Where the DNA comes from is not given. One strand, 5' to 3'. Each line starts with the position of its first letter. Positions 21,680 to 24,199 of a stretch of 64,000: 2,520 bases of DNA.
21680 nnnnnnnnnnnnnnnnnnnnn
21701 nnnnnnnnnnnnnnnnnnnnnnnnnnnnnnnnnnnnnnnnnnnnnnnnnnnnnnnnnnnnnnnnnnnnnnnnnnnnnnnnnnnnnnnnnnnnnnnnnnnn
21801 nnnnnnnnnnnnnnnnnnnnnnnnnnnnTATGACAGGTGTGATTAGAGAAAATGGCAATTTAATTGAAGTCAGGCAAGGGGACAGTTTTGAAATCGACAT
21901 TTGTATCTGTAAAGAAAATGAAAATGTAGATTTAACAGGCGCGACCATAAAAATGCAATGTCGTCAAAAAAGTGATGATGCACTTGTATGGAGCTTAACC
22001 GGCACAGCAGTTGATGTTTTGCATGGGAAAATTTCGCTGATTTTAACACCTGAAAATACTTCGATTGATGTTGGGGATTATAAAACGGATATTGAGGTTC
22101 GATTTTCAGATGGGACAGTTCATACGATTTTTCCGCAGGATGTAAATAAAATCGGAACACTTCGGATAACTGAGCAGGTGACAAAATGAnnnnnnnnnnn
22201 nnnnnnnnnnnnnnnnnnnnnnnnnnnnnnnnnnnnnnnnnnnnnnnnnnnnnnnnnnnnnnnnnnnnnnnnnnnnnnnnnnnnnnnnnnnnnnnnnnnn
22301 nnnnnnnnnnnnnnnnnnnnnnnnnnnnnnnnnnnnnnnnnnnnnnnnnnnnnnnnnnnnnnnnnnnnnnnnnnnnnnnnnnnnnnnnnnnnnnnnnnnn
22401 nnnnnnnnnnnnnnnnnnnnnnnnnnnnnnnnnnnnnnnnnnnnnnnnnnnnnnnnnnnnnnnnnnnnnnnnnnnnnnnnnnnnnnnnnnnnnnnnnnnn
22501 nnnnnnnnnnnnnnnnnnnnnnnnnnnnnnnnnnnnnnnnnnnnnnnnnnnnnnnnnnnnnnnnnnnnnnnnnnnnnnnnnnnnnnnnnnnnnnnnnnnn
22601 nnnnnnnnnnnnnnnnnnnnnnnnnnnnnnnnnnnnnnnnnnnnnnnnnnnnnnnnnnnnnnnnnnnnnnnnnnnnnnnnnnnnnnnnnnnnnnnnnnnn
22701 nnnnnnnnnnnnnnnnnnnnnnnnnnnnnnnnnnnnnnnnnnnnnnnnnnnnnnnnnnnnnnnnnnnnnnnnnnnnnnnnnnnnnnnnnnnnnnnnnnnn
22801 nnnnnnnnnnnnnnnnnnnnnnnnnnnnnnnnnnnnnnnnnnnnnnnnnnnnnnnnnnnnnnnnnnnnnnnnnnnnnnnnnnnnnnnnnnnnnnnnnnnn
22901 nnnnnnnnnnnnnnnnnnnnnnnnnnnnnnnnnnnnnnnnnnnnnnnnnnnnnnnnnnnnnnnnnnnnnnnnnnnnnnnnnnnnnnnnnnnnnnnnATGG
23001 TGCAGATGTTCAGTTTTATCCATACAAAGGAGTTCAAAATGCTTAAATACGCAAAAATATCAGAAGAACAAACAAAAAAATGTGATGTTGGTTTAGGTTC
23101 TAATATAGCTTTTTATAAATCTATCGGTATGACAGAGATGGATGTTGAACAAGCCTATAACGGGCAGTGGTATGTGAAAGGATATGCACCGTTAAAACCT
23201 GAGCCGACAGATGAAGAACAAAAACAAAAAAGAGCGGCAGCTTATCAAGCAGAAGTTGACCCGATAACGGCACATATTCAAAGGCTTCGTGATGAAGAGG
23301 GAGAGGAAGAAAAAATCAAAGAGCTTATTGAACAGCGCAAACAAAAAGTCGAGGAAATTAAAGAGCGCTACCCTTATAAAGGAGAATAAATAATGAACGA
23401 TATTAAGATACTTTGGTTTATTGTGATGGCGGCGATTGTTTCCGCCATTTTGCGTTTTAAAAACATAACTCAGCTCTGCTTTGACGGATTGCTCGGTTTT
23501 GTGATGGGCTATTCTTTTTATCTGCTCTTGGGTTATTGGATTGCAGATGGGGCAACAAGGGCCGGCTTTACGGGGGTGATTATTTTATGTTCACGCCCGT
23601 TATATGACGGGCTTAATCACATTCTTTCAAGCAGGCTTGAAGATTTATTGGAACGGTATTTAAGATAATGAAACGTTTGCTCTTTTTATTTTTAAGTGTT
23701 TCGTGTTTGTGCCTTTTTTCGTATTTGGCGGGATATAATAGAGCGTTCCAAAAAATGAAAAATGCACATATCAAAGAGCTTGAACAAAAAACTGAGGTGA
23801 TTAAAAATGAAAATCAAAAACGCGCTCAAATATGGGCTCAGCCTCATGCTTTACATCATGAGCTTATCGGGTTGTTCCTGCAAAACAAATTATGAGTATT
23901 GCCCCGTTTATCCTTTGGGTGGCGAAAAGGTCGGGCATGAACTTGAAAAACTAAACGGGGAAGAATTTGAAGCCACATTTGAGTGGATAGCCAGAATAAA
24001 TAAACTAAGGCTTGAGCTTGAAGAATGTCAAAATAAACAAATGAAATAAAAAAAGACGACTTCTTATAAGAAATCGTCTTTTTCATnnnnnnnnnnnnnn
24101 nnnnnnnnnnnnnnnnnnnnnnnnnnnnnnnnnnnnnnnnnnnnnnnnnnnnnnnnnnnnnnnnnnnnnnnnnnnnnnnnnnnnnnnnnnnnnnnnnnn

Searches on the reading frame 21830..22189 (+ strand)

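Call 16: search_protein_families(library=phrogs, proteins=[window:21830-22189:+], max_evalue=0.01)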
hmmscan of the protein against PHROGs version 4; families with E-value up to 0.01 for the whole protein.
window:21830-22189:+ (119 aa): 3 families
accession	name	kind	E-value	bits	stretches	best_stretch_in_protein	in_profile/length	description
phrog_1084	-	unknown function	9.5e-16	59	1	10-102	8-105/123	unknown function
phrog_1627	-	unknown function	6.3e-07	29.5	1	10-108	29-129/567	-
phrog_16573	-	unknown function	0.0036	18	1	12-94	21-101/163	-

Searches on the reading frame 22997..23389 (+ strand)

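Call 16: search_protein_families(library=phrogs, proteins=[window:22997-23389:+], max_evalue=0.01)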
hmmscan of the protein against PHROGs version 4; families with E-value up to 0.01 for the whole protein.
window:22997-23389:+ (130 aa): 3 families
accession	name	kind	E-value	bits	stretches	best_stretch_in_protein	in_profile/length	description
phrog_2687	-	unknown function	2.4e-06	29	1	71-127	19-70/73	-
phrog_2432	-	unknown function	0.00027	22.4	1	65-128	33-92/94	-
phrog_5714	-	unknown function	0.0005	21.2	1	73-127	37-90/95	-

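Call 17: search_protein_families(library=pfam, proteins=[window:22997-23389:+], max_evalue=0.1)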
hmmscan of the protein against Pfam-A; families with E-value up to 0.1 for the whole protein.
window:22997-23389:+ (130 aa): 1 family
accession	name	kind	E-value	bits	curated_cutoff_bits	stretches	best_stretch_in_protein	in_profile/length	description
PF16941.11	CymA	-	0.036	13.7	27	1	16-95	262-336/341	Putative cyclodextrin porin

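Call 93: search_protein_families(library=ncbifam, proteins=[window:22997-23389:+], max_evalue=0.01)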
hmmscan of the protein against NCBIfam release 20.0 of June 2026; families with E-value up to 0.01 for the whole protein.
window:22997-23389:+ (130 aa): 0 families

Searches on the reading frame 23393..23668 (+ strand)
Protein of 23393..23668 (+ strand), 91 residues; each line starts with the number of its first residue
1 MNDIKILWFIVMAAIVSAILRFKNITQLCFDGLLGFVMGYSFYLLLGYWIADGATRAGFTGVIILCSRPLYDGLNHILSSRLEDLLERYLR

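Call 16: search_protein_families(library=phrogs, proteins=[window:23393-23668:+], max_evalue=0.01)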
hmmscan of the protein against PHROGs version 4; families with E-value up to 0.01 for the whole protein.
window:23393-23668:+ (91 aa): 0 families

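Call 17: search_protein_families(library=pfam, proteins=[window:23393-23668:+], max_evalue=0.1)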
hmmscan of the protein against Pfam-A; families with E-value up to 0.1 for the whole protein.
window:23393-23668:+ (91 aa): 0 families

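Call 60: find_encoding_contigs(protein=window:23393-23668:+, flank=6000, max_places=6)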
Protein window:23393-23668:+ (91 aa): 4 contigs read that carry it; 1 place shown.
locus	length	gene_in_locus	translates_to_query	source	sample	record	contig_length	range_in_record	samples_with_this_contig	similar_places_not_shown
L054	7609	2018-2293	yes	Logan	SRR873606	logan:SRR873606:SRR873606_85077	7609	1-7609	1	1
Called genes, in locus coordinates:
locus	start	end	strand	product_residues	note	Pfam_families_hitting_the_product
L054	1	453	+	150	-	?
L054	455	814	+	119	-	PF10651:BppU_N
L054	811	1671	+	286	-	-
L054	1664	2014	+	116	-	-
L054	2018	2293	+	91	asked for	-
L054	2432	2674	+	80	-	-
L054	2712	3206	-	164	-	-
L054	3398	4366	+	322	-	PF06258:Mito_fiss_Elm1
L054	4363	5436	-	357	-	PF00528:BPD_transp_1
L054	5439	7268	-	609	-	PF00496:SBP_bac_5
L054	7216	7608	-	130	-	?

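Call 93: search_protein_families(library=ncbifam, proteins=[window:23393-23668:+], max_evalue=0.01)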
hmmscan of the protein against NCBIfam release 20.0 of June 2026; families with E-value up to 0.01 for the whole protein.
window:23393-23668:+ (91 aa): 1 family
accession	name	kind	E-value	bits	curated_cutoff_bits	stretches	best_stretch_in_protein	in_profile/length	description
TIGR00836.1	amt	subfamily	0.0086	15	343.3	1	12-62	19-72/406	ammonium transporter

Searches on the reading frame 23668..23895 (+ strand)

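Call 16: search_protein_families(library=phrogs, proteins=[window:23668-23895:+], max_evalue=0.01)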
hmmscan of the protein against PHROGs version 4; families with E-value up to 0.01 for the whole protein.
window:23668-23895:+ (75 aa): 0 families

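Call 17: search_protein_families(library=pfam, proteins=[window:23668-23895:+], max_evalue=0.1)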
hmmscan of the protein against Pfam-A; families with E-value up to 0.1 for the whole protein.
window:23668-23895:+ (75 aa): 2 families
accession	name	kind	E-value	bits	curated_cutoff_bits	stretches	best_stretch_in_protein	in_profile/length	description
PF00170.26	bZIP_1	-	0.016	15.8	27.6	1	27-51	20-44/64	bZIP transcription factor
PF24838.2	8xMP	-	0.041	14.2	30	1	8-51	56-102/136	Octameric membrane protein family (8xMP)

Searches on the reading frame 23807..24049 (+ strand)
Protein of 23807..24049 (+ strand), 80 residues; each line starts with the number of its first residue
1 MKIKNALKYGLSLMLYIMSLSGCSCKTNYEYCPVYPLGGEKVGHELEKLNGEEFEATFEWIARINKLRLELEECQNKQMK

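Call 16: search_protein_families(library=phrogs, proteins=[window:23807-24049:+], max_evalue=0.01)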
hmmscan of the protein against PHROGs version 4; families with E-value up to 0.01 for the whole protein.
window:23807-24049:+ (80 aa): 0 families

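Call 17: search_protein_families(library=pfam, proteins=[window:23807-24049:+], max_evalue=0.1)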
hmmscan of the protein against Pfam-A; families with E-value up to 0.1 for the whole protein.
window:23807-24049:+ (80 aa): 1 family
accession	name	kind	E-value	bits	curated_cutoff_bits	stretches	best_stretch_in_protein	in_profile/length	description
PF04071.17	zf-like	-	0.016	15.6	27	1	27-51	23-47/82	Cysteine-rich small domain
